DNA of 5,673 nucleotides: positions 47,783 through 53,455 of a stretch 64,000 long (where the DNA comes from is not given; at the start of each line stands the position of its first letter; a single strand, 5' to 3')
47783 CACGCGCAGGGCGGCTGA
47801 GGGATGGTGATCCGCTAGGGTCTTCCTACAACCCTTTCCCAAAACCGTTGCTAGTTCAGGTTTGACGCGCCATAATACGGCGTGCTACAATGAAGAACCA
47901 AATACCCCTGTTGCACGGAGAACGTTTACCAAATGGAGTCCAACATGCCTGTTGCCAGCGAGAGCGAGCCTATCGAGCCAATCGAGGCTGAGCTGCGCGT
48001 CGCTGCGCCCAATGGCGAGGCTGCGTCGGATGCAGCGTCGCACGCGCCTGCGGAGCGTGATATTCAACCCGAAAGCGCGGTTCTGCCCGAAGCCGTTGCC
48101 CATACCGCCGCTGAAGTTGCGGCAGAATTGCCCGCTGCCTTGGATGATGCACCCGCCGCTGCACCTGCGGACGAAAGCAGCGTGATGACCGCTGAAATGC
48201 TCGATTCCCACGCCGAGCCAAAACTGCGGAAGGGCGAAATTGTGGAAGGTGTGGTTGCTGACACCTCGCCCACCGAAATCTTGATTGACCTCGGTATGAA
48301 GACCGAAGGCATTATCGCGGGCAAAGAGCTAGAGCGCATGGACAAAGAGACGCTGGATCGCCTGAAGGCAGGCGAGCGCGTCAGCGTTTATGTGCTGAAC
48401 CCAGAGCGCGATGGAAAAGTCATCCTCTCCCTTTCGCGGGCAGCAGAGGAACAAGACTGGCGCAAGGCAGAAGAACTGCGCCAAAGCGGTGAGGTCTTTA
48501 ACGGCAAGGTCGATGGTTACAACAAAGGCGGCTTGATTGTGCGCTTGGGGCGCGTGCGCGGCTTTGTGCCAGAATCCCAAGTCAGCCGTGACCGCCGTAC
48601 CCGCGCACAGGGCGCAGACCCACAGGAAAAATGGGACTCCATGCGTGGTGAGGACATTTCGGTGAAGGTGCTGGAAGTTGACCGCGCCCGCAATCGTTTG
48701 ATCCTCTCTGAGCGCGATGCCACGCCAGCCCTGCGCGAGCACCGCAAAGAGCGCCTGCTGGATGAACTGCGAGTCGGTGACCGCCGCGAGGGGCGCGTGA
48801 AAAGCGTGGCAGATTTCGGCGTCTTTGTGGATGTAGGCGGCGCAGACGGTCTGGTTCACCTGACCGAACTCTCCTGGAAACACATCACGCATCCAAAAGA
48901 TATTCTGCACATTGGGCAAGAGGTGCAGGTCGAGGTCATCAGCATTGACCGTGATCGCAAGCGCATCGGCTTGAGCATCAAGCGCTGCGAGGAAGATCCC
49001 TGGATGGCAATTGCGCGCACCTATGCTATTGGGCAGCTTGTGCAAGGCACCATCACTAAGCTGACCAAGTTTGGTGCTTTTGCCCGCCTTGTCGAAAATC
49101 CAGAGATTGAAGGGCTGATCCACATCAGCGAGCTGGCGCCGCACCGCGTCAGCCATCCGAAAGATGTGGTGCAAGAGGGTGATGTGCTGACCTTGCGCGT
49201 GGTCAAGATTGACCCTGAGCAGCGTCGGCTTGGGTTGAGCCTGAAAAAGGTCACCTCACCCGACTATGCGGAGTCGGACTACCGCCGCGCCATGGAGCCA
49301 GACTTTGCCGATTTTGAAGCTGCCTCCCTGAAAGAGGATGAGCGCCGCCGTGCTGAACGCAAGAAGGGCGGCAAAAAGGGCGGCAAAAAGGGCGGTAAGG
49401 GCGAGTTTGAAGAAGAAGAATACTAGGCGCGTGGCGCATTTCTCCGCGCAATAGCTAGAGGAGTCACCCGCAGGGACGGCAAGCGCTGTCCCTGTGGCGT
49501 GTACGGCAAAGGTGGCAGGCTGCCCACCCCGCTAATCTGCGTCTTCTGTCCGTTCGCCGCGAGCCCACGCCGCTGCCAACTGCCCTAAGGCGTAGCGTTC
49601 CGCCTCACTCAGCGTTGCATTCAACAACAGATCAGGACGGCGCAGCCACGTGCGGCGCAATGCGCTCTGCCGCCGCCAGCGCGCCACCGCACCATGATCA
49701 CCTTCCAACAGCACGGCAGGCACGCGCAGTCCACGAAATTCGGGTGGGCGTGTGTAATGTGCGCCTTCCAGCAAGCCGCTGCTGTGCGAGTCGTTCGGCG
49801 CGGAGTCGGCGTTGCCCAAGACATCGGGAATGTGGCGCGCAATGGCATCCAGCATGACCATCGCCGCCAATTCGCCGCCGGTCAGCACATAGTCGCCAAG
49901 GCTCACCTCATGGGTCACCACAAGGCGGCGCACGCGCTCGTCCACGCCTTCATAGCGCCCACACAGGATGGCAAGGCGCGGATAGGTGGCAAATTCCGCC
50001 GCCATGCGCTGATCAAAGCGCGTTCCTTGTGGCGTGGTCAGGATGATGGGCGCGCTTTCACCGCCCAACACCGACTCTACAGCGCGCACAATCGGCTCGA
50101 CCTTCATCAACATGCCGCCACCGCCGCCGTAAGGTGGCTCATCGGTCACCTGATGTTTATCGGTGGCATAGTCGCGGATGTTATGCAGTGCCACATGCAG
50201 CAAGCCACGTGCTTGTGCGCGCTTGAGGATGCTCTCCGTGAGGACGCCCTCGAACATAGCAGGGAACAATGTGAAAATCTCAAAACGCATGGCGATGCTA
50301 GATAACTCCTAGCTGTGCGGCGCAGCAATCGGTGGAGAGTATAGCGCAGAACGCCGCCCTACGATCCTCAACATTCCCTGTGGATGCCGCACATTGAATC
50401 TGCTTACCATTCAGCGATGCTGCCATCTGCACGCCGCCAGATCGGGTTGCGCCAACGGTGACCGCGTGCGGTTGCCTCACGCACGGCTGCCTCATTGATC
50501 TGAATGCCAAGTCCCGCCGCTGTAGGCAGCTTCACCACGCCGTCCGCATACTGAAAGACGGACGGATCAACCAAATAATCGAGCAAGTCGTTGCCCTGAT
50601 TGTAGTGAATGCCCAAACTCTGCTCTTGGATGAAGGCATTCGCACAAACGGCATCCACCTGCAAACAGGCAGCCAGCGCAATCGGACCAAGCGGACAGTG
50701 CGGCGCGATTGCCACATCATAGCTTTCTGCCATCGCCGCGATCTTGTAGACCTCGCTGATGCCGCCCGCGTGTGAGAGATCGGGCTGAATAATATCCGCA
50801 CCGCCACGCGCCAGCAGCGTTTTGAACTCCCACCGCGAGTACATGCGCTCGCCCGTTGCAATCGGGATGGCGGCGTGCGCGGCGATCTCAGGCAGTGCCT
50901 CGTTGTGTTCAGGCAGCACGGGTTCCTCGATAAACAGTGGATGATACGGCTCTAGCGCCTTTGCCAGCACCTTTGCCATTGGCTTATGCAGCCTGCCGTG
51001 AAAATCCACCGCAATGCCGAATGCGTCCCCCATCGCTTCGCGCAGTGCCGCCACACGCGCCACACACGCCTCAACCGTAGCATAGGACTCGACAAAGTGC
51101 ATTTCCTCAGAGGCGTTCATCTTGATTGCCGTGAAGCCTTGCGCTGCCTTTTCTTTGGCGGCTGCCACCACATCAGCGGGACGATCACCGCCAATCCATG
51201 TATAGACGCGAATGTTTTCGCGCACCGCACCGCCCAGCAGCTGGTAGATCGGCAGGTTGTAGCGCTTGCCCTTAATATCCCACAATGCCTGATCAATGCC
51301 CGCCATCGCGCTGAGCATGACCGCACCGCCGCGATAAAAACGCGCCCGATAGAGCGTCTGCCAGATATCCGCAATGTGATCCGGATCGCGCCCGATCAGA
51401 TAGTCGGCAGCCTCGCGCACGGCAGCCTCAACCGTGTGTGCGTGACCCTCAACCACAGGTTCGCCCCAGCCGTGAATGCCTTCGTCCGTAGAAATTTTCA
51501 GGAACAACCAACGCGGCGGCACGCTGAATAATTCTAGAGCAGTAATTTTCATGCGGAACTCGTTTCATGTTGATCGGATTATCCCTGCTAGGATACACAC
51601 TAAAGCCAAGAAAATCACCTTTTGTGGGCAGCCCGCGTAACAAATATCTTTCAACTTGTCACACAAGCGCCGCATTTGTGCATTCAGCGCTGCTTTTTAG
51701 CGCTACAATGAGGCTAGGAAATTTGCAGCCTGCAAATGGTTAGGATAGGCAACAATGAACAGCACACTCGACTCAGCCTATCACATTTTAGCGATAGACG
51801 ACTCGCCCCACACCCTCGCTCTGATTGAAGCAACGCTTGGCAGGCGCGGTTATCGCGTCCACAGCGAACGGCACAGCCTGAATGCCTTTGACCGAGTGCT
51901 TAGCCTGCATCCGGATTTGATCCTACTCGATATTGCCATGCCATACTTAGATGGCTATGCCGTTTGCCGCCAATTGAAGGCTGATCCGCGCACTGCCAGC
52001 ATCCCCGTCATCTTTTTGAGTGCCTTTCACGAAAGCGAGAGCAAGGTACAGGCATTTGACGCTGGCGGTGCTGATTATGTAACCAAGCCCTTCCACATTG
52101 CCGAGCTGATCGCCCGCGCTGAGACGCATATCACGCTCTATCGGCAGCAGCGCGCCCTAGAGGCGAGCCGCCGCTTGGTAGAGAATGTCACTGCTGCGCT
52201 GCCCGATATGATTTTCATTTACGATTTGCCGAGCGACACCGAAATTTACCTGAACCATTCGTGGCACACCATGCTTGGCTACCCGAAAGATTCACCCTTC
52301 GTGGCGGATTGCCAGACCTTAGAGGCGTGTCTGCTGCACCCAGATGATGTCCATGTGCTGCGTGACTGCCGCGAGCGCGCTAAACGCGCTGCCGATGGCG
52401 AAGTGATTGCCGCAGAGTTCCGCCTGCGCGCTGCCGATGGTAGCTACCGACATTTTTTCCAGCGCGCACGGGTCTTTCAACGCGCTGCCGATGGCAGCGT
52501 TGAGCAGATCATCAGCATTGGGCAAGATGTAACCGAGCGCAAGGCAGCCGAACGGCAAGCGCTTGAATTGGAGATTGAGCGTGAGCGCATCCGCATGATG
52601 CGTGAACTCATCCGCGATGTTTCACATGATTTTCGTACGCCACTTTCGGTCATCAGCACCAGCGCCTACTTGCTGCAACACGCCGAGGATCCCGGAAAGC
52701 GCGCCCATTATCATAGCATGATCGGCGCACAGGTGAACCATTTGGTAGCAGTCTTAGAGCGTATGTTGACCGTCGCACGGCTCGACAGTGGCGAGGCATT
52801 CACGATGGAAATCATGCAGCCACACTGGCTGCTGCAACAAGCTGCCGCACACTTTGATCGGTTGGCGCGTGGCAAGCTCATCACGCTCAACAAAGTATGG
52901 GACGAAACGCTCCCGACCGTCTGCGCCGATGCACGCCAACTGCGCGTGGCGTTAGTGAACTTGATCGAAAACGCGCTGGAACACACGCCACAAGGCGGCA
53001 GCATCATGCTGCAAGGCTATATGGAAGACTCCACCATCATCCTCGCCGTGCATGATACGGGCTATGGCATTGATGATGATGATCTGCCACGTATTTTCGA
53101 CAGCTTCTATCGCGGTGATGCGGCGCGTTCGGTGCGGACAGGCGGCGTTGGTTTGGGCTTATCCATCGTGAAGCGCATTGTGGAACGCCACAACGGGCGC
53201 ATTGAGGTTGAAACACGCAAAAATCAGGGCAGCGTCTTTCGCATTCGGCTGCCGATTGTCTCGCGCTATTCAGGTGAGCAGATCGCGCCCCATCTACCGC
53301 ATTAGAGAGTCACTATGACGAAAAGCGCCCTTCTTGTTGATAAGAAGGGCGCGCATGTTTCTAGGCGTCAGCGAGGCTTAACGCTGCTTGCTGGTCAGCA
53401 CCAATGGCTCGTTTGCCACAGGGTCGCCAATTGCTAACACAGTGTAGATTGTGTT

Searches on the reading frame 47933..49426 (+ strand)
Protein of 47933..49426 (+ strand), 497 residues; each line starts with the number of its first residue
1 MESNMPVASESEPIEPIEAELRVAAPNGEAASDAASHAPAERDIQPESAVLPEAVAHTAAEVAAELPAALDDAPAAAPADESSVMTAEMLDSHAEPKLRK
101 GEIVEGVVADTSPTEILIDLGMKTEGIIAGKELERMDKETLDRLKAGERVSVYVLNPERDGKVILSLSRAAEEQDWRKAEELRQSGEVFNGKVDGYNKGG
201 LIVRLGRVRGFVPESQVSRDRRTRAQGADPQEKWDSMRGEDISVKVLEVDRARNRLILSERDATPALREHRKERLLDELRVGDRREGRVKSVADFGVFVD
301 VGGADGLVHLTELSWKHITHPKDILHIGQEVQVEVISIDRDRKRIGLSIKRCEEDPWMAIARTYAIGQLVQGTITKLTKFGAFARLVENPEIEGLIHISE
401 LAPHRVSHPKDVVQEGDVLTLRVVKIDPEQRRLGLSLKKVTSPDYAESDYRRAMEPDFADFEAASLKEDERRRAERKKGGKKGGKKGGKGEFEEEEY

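Call 19: search_protein_families(library=pfam, proteins=[window:47933-49426:+], max_evalue=0.001)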
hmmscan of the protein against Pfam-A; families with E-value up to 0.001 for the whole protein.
window:47933-49426:+ (497 aa): 3 families
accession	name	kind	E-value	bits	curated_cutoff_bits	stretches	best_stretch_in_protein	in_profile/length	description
PF00575.29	S1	-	4.1e-66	219.8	22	4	279-350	2-74/74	S1 RNA binding domain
PF23459.1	S1_RRP5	-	3.4e-20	72.8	27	1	367-437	4-72/72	RRP5 S1 domain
PF21710.3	Spt6_S1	-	0.00013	22.7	27.5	0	318-350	55-87/91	Spt6, S1/OB domain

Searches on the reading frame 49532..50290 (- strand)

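Call 63: search_protein_families(library=pfam, proteins=[window:49532-50290:-], max_evalue=0.01)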
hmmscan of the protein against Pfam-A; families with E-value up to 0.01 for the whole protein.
window:49532-50290:- (252 aa): 1 family
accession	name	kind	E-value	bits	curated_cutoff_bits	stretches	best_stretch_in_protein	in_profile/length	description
PF01746.26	tRNA_m1G_MT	-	4.8e-59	199.8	27.3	1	23-219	2-195/195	tRNA (Guanine-1)-methyltransferase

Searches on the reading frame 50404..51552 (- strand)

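Call 63: search_protein_families(library=pfam, proteins=[window:50404-51552:-], max_evalue=0.01)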
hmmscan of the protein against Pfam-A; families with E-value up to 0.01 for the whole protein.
window:50404-51552:- (382 aa): 2 families
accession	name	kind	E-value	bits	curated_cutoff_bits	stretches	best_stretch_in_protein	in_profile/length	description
PF13378.12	MR_MLE_C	-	1.8e-69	234.3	29.4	1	128-355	2-218/219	Enolase C-terminal domain-like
PF02746.21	MR_MLE_N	-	3.2e-25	89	22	1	16-107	29-117/117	Mandelate racemase / muconate lactonizing enzyme, N-terminal domain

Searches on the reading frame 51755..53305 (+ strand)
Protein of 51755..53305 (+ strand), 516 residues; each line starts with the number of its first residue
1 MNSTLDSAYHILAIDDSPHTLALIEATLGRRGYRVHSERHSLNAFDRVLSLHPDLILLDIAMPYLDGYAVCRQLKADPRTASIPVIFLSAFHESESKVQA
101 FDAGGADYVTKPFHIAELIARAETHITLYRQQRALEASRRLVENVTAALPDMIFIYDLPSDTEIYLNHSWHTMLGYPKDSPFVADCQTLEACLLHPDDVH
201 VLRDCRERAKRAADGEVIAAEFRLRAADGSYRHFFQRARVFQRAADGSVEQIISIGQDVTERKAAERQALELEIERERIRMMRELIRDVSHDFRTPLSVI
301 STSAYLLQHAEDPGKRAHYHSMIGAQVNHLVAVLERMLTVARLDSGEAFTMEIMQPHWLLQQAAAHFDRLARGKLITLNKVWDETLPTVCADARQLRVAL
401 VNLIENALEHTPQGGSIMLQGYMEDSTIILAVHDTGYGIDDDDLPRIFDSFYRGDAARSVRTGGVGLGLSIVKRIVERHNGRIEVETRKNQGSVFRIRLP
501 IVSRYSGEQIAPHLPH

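Call 63: search_protein_families(library=pfam, proteins=[window:51755-53305:+], max_evalue=0.01)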
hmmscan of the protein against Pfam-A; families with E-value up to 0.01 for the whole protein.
window:51755-53305:+ (516 aa): 7 families
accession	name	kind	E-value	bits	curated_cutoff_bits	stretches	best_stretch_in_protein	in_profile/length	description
PF02518.31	HATPase_c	-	1.1e-27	97.1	26.4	1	392-501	2-109/111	Histidine kinase-, DNA gyrase B-, and HSP90-like ATPase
PF00072.30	Response_reg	-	1.9e-24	86.4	30.2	1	11-122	1-110/111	Response regulator receiver domain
PF00512.31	HisKA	-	5.5e-12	46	26.9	1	282-346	2-66/66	His Kinase A (phospho-acceptor) domain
PF08447.18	PAS_3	-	1.2e-11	45.2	25.6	1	164-255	2-88/89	PAS fold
PF13426.13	PAS_9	-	8.1e-06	26.5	27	1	150-261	1-103/103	PAS domain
PF13188.13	PAS_8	-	0.00018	21.8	21.8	1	143-193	4-54/65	PAS domain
PF14501.12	HATPase_c_5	-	0.0023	18.2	22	1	396-489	6-92/102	GHKL domain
